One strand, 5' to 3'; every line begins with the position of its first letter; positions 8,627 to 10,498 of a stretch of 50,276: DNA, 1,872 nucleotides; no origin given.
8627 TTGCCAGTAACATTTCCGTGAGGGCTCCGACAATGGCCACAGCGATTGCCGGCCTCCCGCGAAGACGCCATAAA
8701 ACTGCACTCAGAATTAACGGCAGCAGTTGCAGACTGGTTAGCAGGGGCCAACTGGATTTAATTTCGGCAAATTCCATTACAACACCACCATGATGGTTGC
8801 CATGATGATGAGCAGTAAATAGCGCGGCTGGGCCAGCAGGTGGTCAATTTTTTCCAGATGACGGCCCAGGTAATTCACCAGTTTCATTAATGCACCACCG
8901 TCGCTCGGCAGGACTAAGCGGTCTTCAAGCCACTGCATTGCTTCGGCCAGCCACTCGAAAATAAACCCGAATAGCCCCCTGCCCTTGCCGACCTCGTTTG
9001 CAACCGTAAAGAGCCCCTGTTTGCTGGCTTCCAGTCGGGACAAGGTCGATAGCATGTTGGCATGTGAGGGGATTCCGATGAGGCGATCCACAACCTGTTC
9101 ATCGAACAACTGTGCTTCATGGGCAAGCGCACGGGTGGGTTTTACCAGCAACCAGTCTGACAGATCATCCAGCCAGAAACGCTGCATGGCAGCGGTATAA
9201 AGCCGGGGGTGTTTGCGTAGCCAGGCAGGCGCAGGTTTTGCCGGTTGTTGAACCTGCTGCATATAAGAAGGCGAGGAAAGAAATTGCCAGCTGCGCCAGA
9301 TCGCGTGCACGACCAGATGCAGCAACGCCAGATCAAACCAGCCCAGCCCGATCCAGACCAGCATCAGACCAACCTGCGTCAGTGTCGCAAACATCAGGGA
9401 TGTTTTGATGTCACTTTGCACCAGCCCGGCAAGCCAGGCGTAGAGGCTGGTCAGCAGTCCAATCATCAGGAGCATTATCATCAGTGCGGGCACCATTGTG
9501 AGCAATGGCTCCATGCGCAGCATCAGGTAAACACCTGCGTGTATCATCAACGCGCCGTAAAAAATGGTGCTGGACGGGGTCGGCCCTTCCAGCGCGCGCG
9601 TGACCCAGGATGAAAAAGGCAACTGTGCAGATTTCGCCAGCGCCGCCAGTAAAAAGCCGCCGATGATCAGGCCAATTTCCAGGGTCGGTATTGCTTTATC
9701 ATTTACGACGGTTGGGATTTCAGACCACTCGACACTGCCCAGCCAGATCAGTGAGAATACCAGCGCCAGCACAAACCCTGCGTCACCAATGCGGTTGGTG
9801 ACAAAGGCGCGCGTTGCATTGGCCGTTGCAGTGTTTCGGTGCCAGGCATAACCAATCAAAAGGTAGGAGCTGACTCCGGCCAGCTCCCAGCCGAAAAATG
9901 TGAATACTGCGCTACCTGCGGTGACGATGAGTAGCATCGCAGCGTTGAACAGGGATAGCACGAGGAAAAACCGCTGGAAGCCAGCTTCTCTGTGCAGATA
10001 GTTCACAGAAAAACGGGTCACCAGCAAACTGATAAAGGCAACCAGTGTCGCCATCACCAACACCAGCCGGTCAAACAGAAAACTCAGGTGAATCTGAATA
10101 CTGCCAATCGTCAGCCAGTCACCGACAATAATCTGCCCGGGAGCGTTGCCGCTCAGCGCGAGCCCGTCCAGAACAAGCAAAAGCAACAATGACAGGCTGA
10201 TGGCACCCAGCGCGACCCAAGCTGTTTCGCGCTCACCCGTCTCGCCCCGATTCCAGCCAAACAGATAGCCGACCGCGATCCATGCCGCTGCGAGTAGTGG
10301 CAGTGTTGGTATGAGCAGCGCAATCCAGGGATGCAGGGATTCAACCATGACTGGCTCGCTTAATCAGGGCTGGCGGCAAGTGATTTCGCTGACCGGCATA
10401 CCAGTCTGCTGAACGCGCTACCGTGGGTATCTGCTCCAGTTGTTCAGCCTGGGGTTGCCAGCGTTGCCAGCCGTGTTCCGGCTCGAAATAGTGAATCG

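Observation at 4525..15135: Expanded DAB-type inorganic-carbon module: DabA embedded in four antiporter-like subunits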

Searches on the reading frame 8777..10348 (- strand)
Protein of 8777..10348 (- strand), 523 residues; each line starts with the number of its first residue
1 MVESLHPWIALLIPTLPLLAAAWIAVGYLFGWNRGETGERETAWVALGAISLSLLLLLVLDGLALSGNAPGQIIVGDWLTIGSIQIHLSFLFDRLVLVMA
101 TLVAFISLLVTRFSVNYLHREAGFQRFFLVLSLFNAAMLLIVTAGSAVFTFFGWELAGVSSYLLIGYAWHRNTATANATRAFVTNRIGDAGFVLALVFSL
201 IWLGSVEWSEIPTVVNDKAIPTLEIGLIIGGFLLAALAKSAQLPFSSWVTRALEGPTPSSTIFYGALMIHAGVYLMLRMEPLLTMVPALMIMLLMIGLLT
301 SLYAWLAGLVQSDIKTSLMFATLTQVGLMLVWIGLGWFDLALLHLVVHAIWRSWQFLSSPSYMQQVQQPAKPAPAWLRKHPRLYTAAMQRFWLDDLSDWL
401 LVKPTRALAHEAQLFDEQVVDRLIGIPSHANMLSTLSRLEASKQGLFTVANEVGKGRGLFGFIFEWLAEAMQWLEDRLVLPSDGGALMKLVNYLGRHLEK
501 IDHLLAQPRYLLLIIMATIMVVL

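Call 3: search_protein_families(library=pfam, proteins=[window:8777-10348:-], max_evalue=0.01)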
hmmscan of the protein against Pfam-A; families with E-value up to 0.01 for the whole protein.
window:8777-10348:- (523 aa): 2 families
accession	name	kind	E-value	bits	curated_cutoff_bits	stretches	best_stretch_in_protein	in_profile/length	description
PF00361.26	Proton_antipo_M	-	2e-33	116.3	21.5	1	148-363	5-223/294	NADH:quinone oxidoreductase/Mrp antiporter, TM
PF00662.26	Proton_antipo_N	-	2.7e-15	56.5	24.5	1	78-128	1-51/51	NADH-Ubiquinone oxidoreductase (complex I), chain 5 N-terminus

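Call 4: search_protein_families(library=ncbifam, proteins=[window:8777-10348:-], max_evalue=0.01)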
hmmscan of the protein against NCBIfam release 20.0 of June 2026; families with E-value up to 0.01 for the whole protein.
window:8777-10348:- (523 aa): 39 families (the best 25 are shown)
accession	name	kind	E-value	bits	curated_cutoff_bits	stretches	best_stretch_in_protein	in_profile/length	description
NF005141.0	PRK06590.1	equivalog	6.2e-83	279.7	556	1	10-367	5-355/615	NADH-quinone oxidoreductase subunit L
TIGR01974.1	NDH_I_L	subfamily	8.2e-80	269.4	407.5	1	15-367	8-359/630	NADH-quinone oxidoreductase subunit L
NF005626.0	PRK07376.1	equivalog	5.3e-67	226.6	963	2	9-366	7-367/675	NAD(P)H-quinone oxidoreductase subunit 5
NF005633.0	PRK07390.1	subfamily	3.2e-46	158.1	676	1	11-361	10-355/613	NAD(P)H-quinone oxidoreductase subunit F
NF040617.1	F420_dehyd_FpoL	exception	9.4e-46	156.8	1050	1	9-366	5-377/669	F420H2 dehydrogenase subunit FpoL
NF009287.0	PRK12647.1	equivalog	1.2e-45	156.4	937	1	64-357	46-341/773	putative monovalent cation/H+ antiporter subunit A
NF006029.0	PRK08168.1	equivalog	4.2e-42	144.9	380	1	27-367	20-345/520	NADH-quinone oxidoreductase subunit L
TIGR01960.1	ndhF3_CO2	subfamily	3.2e-41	141.5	588.7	1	11-362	10-356/606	NAD(P)H dehydrogenase, subunit NdhF3 family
NF009288.0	PRK12648.1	equivalog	1.2e-40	139.5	1104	1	35-357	21-341/954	monovalent cation/H+ antiporter subunit A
NF005097.0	PRK06525.1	equivalog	1.7e-40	139.2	430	1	12-358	7-347/480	hydrogenase 4 subunit D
NF009285.0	PRK12645.1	equivalog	3e-37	128.3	1028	1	66-338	50-322/804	Na+/H+ antiporter subunit A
NF009286.0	PRK12646.1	equivalog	8.2e-37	127.1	1063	1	80-336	64-320/800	DUF4040 family protein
TIGR00940.1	2a6301s01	subfamily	1.8e-36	125.8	920.45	1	16-337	7-317/793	monovalent cation:proton antiporter subunit A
NF009284.0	PRK12644.1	equivalog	3.8e-36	124.5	962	1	76-357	58-337/975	Na+/H+ antiporter subunit A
NF009290.0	PRK12650.1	equivalog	4e-36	124.3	980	1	82-356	69-343/966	DUF4040 family protein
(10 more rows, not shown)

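Call 34: search_solved_structures(query=window:8777-10348:-, max_evalue=1e-10, show_alignments=1)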
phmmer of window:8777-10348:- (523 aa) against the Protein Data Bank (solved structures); distinct sequences matched with E-value up to 1e-10: 42.
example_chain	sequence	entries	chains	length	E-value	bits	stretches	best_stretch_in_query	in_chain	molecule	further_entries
9grx_F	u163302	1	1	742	8.7e-57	196.6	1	10-364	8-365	NAD(P)H-quinone oxidoreductase subunit 5, chloroplastic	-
6hum_F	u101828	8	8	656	3.7e-56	194.5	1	9-367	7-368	NADH dehydrogenase subunit 5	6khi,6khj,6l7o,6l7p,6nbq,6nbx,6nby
8qby_L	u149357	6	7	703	2.1e-55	192.1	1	30-366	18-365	NADH dehydrogenase subunit L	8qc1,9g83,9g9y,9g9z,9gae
7wff_F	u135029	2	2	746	5.6e-54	187.3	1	11-367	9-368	NAD(P)H-quinone oxidoreductase subunit 5, chloroplastic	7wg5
7eu3_F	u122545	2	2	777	3.3e-52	181.5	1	10-367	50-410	NAD(P)H-quinone oxidoreductase subunit F | NADH-plastoquinone oxidoreductase subunit 5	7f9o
9iho_L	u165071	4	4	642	2.6e-51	178.5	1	38-366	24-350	NADH-ubiquinone oxidoreductase chain 5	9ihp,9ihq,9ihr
8e9g_L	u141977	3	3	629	6.8e-51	177.2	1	22-366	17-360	NADH-quinone oxidoreductase, L subunit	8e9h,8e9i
7zm7_5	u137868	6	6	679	1.5e-49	172.7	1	15-366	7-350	NADH-ubiquinone oxidoreductase chain 5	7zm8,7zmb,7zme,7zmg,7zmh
5gpn_j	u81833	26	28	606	3.9e-49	171.4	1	71-366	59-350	NADH-ubiquinone oxidoreductase chain 5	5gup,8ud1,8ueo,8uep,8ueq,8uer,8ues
8c2s_L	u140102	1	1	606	4.2e-49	171.3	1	63-365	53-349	NADH-ubiquinone oxidoreductase chain 5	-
6g2j_L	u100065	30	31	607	4.2e-49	171.3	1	63-365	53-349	NADH-ubiquinone oxidoreductase chain 5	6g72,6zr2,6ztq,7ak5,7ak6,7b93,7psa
7v2d_l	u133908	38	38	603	5.9e-49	170.8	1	71-366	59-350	NADH-ubiquinone oxidoreductase chain 5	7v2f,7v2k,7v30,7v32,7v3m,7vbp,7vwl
7v2c_l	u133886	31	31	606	6e-49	170.8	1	71-366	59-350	NADH-ubiquinone oxidoreductase chain 5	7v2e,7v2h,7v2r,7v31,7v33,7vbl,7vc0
5lnk_L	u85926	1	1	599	8.3e-49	170.3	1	76-366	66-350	Mitochondrial complex I, ND5 subunit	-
6q9b_D5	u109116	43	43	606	8.5e-49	170.3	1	76-366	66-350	NADH-ubiquinone oxidoreductase chain 5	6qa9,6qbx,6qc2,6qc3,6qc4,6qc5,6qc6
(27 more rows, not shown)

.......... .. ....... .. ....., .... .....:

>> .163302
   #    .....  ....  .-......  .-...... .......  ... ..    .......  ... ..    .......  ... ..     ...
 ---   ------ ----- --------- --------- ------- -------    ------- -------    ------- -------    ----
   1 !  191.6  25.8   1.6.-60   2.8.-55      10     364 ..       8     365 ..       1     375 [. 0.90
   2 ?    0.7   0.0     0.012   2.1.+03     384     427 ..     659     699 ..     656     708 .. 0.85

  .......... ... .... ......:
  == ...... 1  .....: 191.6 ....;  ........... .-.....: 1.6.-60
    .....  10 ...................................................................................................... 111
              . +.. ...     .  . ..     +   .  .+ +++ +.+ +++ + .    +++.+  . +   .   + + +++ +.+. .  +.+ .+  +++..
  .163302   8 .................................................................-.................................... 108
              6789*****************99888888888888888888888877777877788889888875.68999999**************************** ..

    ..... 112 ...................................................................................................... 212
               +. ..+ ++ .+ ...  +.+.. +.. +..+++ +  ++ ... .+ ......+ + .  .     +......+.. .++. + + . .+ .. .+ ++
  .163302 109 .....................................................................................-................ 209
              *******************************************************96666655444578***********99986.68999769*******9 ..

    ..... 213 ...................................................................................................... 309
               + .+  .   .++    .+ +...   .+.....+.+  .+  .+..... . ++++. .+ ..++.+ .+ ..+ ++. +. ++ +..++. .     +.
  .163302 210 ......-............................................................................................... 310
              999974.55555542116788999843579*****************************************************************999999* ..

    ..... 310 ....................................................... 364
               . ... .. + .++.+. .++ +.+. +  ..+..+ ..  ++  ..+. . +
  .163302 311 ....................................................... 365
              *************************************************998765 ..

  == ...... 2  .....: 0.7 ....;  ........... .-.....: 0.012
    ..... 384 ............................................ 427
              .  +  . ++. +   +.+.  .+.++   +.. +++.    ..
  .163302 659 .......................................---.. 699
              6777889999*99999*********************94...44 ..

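Call 47: find_homologous_proteins(query=window:8777-10348:-, max_evalue=1e-20)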
Query window:8777-10348:- (523 aa): 7452 proteins with E <= 1e-20 among 8000 candidates; the best 120 are listed.
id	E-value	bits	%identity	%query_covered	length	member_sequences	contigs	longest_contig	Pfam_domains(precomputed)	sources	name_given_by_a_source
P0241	0.0e+0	1098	97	100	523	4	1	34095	PF00662.27,PF00361.26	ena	-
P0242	3.9e-267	906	79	100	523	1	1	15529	PF00662.27,PF00361.26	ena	-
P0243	1.4e-224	765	64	99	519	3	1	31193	PF00662.27,PF00361.26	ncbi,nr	ncbi:MAG TPA: hypothetical protein EYG68_05045 [Leucothrix mucor]|nr:hypothetical protein [Leucothri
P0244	1.1e-217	742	63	99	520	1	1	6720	PF00662.27,PF00361.26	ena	-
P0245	1.7e-217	742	63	99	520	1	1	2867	PF00662.27,PF00361.26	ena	-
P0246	9.9e-217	739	63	96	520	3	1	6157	PF00662.27,PF00361.26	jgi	-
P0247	1.7e-213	729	62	99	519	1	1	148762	PF00662.27,PF00361.26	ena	-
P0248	4.9e-213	727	62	97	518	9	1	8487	PF00662.27,PF00361.26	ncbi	ncbi:MAG: proton-conducting transporter membrane subunit [Cocleimonas sp.]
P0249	8.2e-212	723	62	97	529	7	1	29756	PF00662.27,PF00361.26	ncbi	-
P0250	2.3e-211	722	62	96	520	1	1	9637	PF00662.27,PF00361.26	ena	-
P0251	6.3e-211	720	61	96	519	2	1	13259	PF00662.27,PF00361.26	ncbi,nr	ncbi:MAG: hypothetical protein DSZ29_04920 [Aquificaceae bacterium]|nr:MAG: hypothetical protein DSZ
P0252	1.1e-210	719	62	98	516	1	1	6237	PF00662.27,PF00361.26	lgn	-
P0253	1.3e-210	719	61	96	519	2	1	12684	PF00662.27,PF00361.26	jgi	jgi:NADH:ubiquinone oxidoreductase subunit 5 (subunit L)/multisubunit Na+/H+ antiporter MnhA subunit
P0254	3.8e-210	718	63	95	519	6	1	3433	PF00662.27,PF00361.26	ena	-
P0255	4.9e-210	717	61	97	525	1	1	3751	PF00662.27,PF00361.26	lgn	-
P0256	1.5e-209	716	61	95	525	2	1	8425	PF00662.27,PF00361.26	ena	-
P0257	1.6e-209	716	62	96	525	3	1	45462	PF00662.27,PF00361.26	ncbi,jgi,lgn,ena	-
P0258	1.7e-209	715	62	95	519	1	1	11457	PF00662.27,PF00361.26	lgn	-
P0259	1.7e-208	712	62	96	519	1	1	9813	PF00662.27,PF00361.26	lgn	-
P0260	4.0e-208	711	60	100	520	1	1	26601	PF00662.27,PF00361.26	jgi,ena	-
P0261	4.4e-208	711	61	95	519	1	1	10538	PF00662.27,PF00361.26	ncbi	-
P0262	5.3e-207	707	62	96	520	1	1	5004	PF00662.27,PF00361.26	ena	-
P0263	8.2e-207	707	60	98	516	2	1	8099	PF00662.27,PF00361.26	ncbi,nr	ncbi:MAG: hypothetical protein KAG28_10710, partial [Cocleimonas sp.]|nr:hypothetical protein [Cocle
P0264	1.0e-206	706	62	98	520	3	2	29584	PF00662.27,PF00361.26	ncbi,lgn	-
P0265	3.9e-206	704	61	98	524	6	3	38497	PF00662.27,PF00361.26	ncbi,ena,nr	ncbi:MAG: hypothetical protein KAH00_02760 [Cocleimonas sp.]|nr:hypothetical protein [Cocleimonas sp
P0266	4.6e-205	701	60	100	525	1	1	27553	PF00662.27,PF00361.26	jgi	jgi:NADH:ubiquinone oxidoreductase subunit 5 (subunit L)/multisubunit Na+/H+ antiporter MnhA subunit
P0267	1.0e-204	700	59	95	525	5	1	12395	PF00662.27,PF00361.26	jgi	-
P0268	1.2e-204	699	60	95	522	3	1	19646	PF00662.27,PF00361.26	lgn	-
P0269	1.9e-204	699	60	96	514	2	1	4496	PF00662.27,PF00361.26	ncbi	-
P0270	4.2e-204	698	61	96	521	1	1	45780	PF00662.27,PF00361.26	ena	-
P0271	7.0e-204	697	59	95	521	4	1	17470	PF00662.27,PF00361.26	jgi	-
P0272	1.5e-203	696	61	98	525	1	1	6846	PF00662.27,PF00361.26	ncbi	-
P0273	4.0e-203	694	59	100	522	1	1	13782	PF00662.27,PF00361.26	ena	-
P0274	5.7e-203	694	60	99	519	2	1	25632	PF00662.27,PF00361.26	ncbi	-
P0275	1.4e-202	693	59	96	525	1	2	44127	PF00662.27,PF00361.26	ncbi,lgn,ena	ncbi:MAG: proton-conducting transporter membrane subunit [Cocleimonas sp.]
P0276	2.1e-202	692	60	99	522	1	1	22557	PF00662.27,PF00361.26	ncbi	-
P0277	5.1e-202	691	61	95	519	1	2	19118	PF00662.27,PF00361.26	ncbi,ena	-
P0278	9.1e-202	690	59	95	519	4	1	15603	PF00662.27,PF00361.26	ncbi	-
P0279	3.0e-201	688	60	96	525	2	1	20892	PF00662.27,PF00361.26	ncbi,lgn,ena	-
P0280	4.2e-201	688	59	96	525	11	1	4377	PF00662.27,PF00361.26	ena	-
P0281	9.1e-201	687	60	96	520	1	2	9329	PF00662.27,PF00361.26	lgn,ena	-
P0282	2.0e-200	685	59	95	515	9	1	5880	PF00662.27,PF00361.26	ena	-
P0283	1.4e-199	683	58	100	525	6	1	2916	PF00662.27,PF00361.26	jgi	jgi:NADH:ubiquinone oxidoreductase subunit 5 (subunit L)/multisubunit Na+/H+ antiporter MnhA subunit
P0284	9.1e-199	680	59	100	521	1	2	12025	PF00662.27,PF00361.26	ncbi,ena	-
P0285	1.3e-198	680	60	95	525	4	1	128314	PF00662.27,PF00361.26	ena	-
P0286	2.7e-198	678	58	98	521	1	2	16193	PF00662.27,PF00361.26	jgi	jgi:formate hydrogenlyase subunit 3/multisubunit Na+/H+ antiporter MnhD subunit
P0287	9.7e-197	673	59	95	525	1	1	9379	PF00662.27,PF00361.26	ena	-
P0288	2.4e-196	672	59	98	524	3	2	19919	PF00662.27,PF00361.26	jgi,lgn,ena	-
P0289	2.8e-196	672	58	95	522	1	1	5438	PF00662.27,PF00361.26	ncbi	-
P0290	3.1e-195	668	60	97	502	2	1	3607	PF00662.27,PF00361.26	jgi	jgi:NADH:ubiquinone oxidoreductase subunit 5 (subunit L)/multisubunit Na+/H+ antiporter MnhA subunit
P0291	4.3e-195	668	60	98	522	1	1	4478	PF00662.27,PF00361.26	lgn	-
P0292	2.1e-192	659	58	96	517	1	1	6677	PF00662.27,PF00361.26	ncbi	ncbi:MAG: proton-conducting transporter membrane subunit [Pseudomonadota bacterium]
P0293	9.1e-192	657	60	94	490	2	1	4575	PF00662.27,PF00361.26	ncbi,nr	ncbi:MAG: hypothetical protein KAG20_03465, partial [Cocleimonas sp.]|nr:hypothetical protein [Cocle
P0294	3.7e-190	652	60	96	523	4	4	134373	PF00662.27,PF00361.26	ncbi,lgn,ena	-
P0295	5.0e-190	651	59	98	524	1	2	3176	PF00662.27,PF00361.26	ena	-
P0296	2.3e-188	646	57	98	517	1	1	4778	PF00662.27,PF00361.26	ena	-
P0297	3.4e-188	645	56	95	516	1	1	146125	PF00662.27,PF00361.26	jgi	jgi:NADH:ubiquinone oxidoreductase subunit 5 (subunit L)/multisubunit Na+/H+ antiporter MnhA subunit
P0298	4.1e-188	645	57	96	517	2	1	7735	PF00662.27,PF00361.26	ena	-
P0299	1.1e-187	643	58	98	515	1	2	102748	PF00662.27,PF00361.26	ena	-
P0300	1.8e-187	643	57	96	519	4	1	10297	PF00662.27,PF00361.26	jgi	-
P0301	3.0e-187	642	56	96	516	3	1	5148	PF00662.27,PF00361.26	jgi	-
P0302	3.7e-187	642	57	98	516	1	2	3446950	PF00662.27,PF00361.26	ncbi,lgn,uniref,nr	ncbi:hypothetical protein BOW53_14830 [Solemya pervernicosa gill symbiont]|uniref:NADH-quinone oxido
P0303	7.6e-187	641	58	95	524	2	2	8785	PF00662.27,PF00361.26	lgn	-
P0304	1.2e-186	640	56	98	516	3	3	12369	PF00662.27,PF00361.26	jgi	-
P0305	1.3e-186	640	59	95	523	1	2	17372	PF00662.27,PF00361.26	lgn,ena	-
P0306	4.8e-186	638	58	98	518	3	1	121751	PF00662.27,PF00361.26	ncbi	-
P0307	5.2e-186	638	58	98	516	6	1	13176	PF00662.27,PF00361.26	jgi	-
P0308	7.7e-186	637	58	96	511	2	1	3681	PF00662.27,PF00361.26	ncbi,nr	ncbi:MAG: proton-conducting transporter membrane subunit [Pseudomonadota bacterium]|nr:proton-conduc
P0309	1.2e-185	637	57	95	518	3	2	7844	PF00662.27,PF00361.26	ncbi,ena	-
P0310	2.5e-185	636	58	99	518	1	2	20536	PF00662.27,PF00361.26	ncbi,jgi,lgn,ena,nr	ncbi:MAG TPA: hypothetical protein EYH03_00250 [Chromatiales bacterium]|nr:hypothetical protein [Chr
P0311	3.0e-185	635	57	98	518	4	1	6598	PF00662.27,PF00361.26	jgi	jgi:NADH:ubiquinone oxidoreductase subunit 2 (subunit N)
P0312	4.9e-185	635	57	98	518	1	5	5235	PF00662.27,PF00361.26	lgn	-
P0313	1.0e-184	634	57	98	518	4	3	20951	PF00662.27,PF00361.26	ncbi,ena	-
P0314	1.5e-184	633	57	96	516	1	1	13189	PF00662.27,PF00361.26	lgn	-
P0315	1.6e-184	633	57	98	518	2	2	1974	PF00662.27,PF00361.26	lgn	-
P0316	2.4e-184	632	56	99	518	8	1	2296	PF00662.27,PF00361.26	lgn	-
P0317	2.5e-184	632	58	98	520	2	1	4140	PF00662.27,PF00361.26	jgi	jgi:NADH:ubiquinone oxidoreductase subunit 5 (subunit L)/multisubunit Na+/H+ antiporter MnhA subunit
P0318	2.8e-184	632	56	96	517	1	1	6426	PF00662.27,PF00361.26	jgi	jgi:NADH:ubiquinone oxidoreductase subunit 5 (subunit L)/multisubunit Na+/H+ antiporter MnhA subunit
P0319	9.4e-184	630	56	98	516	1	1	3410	PF00662.27,PF00361.26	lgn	-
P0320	2.9e-183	629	56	95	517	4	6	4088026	PF00662.27,PF00361.26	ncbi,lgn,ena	ncbi:MAG: proton-conducting transporter membrane subunit [Candidatus Sedimenticola sp. PURPLELP]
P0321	6.1e-183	628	58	96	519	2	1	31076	PF00662.27,PF00361.26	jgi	jgi:NADH:ubiquinone oxidoreductase subunit 2 (subunit N)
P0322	8.7e-183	627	56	98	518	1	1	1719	PF00662.27,PF00361.26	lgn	-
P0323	1.0e-182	627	57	98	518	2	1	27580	PF00662.27,PF00361.26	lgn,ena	-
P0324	2.4e-182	626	56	95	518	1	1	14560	PF00662.27,PF00361.26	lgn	-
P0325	3.3e-182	625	56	96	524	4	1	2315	PF00662.27,PF00361.26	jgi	-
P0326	3.3e-182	625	59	98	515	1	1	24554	PF00662.27,PF00361.26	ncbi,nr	ncbi:MAG: proton-conducting transporter membrane subunit [Pseudomonadota bacterium]|nr:proton-conduc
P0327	5.9e-182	625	56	95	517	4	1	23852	PF00662.27,PF00361.26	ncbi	-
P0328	7.0e-182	624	56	98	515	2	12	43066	PF00662.27,PF00361.26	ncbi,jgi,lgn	jgi:NADH:ubiquinone oxidoreductase subunit 5 (subunit L)/multisubunit Na+/H+ antiporter MnhA subunit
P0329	8.0e-182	624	57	96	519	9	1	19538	PF00662.27,PF00361.26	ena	-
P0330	1.3e-181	623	56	95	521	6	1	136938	PF00662.27,PF00361.26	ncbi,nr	ncbi:MAG: hypothetical protein K1562_03370 [Candidatus Thiodiazotropha sp. (ex. Lucinisca nassula)]|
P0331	1.4e-181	623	55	95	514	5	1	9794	PF00662.27,PF00361.26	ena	-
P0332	2.0e-181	623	56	98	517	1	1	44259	PF00662.27,PF00361.26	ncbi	-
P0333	2.2e-181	623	56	96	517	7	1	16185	PF00662.27,PF00361.26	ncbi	ncbi:MAG: proton-conducting transporter membrane subunit [Sedimenticola sp.]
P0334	2.3e-181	623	56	97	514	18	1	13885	PF00662.27,PF00361.26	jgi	jgi:NADH:ubiquinone oxidoreductase subunit 5 (subunit L)/multisubunit Na+/H+ antiporter MnhA subunit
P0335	2.6e-181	622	56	96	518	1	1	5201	PF00662.27,PF00361.26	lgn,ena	-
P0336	3.8e-181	622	56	99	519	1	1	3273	PF00662.27,PF00361.26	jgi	-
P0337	4.9e-181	622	57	96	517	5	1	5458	PF00662.27,PF00361.26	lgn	-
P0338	7.1e-181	621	57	98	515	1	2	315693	PF00662.27,PF00361.26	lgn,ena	-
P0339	1.0e-180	620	56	95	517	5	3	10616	PF00662.27,PF00361.26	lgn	-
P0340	1.2e-180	620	56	99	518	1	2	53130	PF00662.27,PF00361.26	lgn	-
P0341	1.6e-180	620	57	96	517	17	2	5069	PF00662.27,PF00361.26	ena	-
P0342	1.6e-180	620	56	99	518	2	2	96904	PF00662.27,PF00361.26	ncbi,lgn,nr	ncbi:MAG: hypothetical protein KJ914_11690 [Gammaproteobacteria bacterium]|nr:hypothetical protein [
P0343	1.7e-180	620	56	96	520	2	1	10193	PF00662.27,PF00361.26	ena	-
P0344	1.7e-180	620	59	96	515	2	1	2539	PF00662.27,PF00361.26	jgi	-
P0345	5.2e-180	618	56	96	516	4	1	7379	PF00662.27,PF00361.26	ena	-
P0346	5.2e-180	618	57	98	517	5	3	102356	PF00662.27,PF00361.26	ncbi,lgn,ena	-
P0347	5.4e-180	618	58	95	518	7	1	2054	PF00662.27,PF00361.26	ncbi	-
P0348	5.4e-180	618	56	99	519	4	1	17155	PF00662.27,PF00361.26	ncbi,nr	ncbi:MAG: hypothetical protein HQL40_03320 [Alphaproteobacteria bacterium]|nr:hypothetical protein [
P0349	5.5e-180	618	56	99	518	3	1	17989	PF00662.27,PF00361.26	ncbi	-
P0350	5.8e-180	618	55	98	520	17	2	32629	PF00662.27,PF00361.26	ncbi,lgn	-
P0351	6.0e-180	618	58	96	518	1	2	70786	PF00662.27,PF00361.26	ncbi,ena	-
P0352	8.2e-180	617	55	96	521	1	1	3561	PF00662.27,PF00361.26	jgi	jgi:NADH:ubiquinone oxidoreductase subunit 5 (subunit L)/multisubunit Na+/H+ antiporter MnhA subunit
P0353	8.4e-180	617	56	99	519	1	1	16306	PF00662.27,PF00361.26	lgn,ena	-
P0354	9.0e-180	617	55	98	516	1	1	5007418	PF00662.27,PF00361.26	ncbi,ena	-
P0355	1.4e-179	617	59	95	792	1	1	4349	PF00662.27,PF00361.26,PF10070.15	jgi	jgi:NADH:ubiquinone oxidoreductase subunit 5 (subunit L)/multisubunit Na+/H+ antiporter MnhA subunit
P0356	2.0e-179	616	55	98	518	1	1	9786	PF00662.27,PF00361.26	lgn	-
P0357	2.4e-179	616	56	98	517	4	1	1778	PF00662.27,PF00361.26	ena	-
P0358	2.5e-179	616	54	97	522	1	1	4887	PF00662.27,PF00361.26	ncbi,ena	-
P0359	2.9e-179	616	56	98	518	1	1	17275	PF00662.27,PF00361.26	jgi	-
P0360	5.2e-179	615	57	98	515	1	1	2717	PF00662.27,PF00361.26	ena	-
